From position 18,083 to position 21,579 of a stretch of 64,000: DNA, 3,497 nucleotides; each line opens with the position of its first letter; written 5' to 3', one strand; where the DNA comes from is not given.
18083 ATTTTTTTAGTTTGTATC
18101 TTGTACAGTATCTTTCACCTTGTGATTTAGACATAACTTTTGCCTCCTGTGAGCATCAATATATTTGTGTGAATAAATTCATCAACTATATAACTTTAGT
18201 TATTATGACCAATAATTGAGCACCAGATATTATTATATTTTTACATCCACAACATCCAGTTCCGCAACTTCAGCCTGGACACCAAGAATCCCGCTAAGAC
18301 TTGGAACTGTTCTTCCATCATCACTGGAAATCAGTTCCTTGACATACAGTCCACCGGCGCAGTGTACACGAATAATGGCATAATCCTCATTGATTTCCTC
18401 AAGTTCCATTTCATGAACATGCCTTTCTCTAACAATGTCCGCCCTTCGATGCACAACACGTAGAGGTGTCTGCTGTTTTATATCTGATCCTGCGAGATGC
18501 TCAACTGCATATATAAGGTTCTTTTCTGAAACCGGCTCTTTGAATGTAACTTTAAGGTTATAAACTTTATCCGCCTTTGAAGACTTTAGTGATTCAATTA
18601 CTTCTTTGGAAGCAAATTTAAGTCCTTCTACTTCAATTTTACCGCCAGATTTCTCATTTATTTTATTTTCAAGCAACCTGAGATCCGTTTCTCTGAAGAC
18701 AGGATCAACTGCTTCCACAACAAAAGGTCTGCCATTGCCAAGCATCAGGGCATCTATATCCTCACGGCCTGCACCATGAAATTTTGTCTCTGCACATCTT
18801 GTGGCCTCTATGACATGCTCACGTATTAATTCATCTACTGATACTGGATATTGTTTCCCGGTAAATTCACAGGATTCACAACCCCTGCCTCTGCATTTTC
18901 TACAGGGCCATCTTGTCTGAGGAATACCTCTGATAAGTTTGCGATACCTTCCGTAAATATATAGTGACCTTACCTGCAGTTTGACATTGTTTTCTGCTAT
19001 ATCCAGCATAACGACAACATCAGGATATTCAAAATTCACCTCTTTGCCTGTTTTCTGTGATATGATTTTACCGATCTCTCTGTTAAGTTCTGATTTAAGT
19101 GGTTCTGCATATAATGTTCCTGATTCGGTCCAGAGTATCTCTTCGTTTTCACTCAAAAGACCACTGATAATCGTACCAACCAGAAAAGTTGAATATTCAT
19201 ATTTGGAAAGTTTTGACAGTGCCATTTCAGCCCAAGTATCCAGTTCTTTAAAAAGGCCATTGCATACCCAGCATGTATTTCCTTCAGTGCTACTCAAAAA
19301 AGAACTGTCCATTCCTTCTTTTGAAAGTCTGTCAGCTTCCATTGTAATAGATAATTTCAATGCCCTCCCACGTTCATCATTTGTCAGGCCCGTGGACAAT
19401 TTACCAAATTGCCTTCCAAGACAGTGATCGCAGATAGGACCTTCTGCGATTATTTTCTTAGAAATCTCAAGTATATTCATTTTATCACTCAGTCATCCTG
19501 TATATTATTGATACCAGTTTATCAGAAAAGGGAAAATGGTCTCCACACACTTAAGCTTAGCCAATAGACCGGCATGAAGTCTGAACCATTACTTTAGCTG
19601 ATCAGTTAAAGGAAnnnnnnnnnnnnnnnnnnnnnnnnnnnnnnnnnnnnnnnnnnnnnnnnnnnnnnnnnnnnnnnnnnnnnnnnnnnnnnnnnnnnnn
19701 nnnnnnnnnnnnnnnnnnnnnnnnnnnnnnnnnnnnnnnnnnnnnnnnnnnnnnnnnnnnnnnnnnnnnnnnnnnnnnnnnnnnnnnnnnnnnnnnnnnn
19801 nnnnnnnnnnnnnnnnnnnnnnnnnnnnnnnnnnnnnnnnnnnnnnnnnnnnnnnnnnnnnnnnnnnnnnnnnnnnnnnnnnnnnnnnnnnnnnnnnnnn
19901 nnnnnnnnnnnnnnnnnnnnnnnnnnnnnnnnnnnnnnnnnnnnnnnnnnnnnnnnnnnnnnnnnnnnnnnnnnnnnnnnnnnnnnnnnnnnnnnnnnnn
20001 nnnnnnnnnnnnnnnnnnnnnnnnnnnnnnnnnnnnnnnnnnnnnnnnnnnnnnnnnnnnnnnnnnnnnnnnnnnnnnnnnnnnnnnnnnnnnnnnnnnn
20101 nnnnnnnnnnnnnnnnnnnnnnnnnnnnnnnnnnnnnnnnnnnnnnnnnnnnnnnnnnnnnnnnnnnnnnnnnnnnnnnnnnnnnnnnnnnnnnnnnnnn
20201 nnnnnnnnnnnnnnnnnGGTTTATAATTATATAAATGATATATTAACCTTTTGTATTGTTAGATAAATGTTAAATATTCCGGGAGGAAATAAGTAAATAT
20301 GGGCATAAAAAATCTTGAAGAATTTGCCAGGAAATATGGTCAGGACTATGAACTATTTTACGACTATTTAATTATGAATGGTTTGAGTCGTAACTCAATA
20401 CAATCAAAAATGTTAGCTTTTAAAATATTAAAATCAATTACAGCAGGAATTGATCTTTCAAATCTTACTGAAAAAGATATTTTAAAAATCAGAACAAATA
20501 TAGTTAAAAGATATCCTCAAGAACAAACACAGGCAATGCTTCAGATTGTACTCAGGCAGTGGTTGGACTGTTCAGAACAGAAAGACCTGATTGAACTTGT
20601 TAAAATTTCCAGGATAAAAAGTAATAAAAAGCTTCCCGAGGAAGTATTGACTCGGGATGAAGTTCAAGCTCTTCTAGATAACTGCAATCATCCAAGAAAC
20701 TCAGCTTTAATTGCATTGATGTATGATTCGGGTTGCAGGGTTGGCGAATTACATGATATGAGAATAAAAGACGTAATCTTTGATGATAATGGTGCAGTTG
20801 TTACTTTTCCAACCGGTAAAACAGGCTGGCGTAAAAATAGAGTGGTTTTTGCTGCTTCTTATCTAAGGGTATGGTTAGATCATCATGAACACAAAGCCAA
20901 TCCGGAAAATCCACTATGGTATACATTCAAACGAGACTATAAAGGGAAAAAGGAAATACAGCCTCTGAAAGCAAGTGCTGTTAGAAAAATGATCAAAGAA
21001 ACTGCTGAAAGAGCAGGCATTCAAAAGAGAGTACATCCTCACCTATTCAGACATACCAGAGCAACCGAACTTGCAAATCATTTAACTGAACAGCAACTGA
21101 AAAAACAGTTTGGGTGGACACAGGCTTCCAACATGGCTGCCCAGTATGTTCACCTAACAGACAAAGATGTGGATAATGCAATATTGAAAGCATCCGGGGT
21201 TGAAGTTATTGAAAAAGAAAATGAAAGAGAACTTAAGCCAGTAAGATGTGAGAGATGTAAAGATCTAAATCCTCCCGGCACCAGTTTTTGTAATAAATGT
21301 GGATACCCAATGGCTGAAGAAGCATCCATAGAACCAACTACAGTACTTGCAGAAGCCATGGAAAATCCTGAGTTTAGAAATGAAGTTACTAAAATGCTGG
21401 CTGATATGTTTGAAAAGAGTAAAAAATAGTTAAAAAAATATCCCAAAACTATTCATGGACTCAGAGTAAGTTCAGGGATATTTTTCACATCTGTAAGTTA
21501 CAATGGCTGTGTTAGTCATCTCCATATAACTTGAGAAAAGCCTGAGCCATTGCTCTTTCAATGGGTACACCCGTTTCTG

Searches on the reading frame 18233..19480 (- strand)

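Call 44: search_protein_families(library=ncbifam, proteins=[window:18233-19480:-], max_evalue=0.00001)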
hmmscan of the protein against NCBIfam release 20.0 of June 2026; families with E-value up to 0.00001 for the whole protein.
window:18233-19480:- (415 aa): 4 families
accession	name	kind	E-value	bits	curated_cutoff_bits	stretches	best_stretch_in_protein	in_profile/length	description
TIGR01213.2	pseudo_Pus10arc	equivalog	8.5e-168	558.4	200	1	6-414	2-402/402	tRNA pseudouridine(54/55) synthase Pus10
NF011139.0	PRK14554.1-5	equivalog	6.2e-29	100.9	428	2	64-194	91-221/360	pseudouridylate synthase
NF003280.0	PRK04270.1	equivalog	5e-08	32.1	242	1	301-385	89-170/323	RNA-guided pseudouridylation complex pseudouridine synthase subunit Cbf5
TIGR00425.1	CBF5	equivalog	6.9e-06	25.4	238.15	0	301-408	92-188/322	RNA-guided pseudouridylation complex pseudouridine synthase subunit Cbf5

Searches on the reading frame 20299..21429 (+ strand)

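Call 44: search_protein_families(library=ncbifam, proteins=[window:20299-21429:+], max_evalue=0.00001)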
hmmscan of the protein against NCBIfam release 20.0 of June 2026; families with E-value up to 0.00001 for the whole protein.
window:20299-21429:+ (376 aa): 10 families
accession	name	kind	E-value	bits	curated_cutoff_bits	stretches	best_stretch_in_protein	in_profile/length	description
NF040815.2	recomb_XerA_Arch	equivalog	3.9e-34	118.4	220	1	19-293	2-261/263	site-specific tyrosine recombinase/integron integrase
TIGR02225.1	recomb_XerD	equivalog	3.2e-25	89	329.6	1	20-261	3-249/290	site-specific tyrosine recombinase XerD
TIGR02224.1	recomb_XerC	equivalog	3.4e-25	89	335.15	1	40-262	24-253/295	tyrosine recombinase XerC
NF001399.0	PRK00283.1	subfamily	3.5e-24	85.6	279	1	18-261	10-258/300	tyrosine recombinase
NF003462.0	PRK05084.1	equivalog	2.6e-21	75.7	267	1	128-297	191-355/360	tyrosine recombinase XerS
TIGR02249.1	integrase_gron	subfamily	6.3e-19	68.5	265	1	94-200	80-180/315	integron integrase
NF002331.0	PRK01287.1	subfamily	1.1e-15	57.5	371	1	102-258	127-284/365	site-specific tyrosine recombinase XerC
NF011946.0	PRK15417.1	equivalog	7.9e-08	31.8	435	0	95-169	96-168/337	integron integrase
NF007371.0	PRK09871.1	subfamily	7.1e-07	29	222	0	228-270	116-158/198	tyrosine-type DNA invertase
NF007370.0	PRK09870.1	subfamily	1.5e-06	27.9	221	1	114-268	10-161/200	tyrosine-type DNA invertase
